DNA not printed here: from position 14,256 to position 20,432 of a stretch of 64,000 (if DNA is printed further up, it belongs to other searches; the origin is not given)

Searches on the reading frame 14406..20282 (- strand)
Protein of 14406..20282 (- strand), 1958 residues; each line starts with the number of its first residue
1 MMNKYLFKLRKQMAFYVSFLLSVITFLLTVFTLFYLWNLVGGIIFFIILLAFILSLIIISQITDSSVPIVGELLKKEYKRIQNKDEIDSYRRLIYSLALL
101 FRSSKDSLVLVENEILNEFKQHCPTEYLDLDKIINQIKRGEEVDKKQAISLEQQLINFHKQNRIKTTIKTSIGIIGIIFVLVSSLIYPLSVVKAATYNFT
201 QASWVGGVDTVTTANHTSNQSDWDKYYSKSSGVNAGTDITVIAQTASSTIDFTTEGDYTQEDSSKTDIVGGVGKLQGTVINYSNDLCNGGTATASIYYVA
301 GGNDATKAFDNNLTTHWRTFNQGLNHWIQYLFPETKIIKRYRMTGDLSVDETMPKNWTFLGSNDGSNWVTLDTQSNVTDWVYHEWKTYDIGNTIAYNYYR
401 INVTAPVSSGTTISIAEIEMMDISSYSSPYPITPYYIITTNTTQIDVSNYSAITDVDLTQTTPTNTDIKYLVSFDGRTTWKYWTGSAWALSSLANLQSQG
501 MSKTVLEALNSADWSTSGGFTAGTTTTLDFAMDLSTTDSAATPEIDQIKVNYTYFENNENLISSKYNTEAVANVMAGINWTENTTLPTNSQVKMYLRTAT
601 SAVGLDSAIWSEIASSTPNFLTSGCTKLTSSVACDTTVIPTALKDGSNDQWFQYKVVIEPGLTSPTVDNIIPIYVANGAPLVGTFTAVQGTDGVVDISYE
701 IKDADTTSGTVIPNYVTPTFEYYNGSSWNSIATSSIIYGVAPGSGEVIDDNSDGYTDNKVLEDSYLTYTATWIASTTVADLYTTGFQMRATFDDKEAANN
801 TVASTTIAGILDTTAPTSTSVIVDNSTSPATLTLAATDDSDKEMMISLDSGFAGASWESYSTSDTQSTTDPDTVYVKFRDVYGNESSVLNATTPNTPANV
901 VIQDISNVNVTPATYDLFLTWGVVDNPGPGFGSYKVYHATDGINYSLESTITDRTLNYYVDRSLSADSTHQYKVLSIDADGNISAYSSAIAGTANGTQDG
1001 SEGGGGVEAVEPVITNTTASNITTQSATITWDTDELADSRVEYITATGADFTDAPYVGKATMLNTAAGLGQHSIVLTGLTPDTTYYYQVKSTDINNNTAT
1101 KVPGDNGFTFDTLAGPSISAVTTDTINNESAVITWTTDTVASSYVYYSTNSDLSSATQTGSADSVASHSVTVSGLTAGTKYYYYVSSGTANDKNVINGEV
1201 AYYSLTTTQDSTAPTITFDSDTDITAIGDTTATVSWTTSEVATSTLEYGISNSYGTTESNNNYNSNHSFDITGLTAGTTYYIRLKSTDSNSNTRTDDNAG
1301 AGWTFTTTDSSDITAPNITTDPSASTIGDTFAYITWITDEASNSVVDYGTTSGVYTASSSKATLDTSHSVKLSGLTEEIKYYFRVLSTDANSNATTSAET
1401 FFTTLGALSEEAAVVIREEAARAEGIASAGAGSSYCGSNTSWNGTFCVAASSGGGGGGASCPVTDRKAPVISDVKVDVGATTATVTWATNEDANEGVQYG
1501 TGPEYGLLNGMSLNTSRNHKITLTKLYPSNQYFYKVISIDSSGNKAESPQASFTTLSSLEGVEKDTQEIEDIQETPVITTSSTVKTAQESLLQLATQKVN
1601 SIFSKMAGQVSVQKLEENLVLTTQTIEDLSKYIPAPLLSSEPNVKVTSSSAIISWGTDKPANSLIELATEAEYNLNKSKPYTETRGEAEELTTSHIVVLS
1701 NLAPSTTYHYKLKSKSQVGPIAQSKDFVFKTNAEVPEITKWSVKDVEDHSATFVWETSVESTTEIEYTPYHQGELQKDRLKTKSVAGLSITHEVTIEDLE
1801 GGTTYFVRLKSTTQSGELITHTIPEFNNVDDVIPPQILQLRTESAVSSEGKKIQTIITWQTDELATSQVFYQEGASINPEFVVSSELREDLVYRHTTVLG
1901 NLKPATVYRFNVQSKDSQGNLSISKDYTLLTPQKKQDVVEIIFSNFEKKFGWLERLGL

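Call 11: search_protein_families(library=pfam, proteins=[window:14406-20282:-], max_evalue=0.01)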
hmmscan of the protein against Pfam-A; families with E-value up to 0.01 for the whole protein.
window:14406-20282:- (1958 aa): 6 families
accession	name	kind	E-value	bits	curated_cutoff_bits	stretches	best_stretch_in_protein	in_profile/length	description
PF16656.11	Pur_ac_phosph_N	-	4.9e-53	178.1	30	8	1017-1092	6-81/93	Purple acid Phosphatase, N-terminal domain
PF00041.27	fn3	-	1e-28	99.8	25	4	1222-1290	6-72/84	Fibronectin type III domain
PF16655.11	PhoD_N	-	5.7e-16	59.3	30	0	1037-1093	26-80/90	PhoD-like phosphatase, N-terminal domain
PF00754.31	F5_F8_type_C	-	8.2e-10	39.3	28.2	1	292-418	2-127/127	F5/8 type C domain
PF25059.1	FN3_DSCAM-DSCAML_C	-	1.3e-07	32.3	39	0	1673-1728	27-78/89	DSCAM/DSCAML C-terminal Fn3-like domain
PF22633.2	F5_F8_type_C_2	-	4.1e-06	27.8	27.8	1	307-400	1-90/91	NedA-like, galactose-binding domain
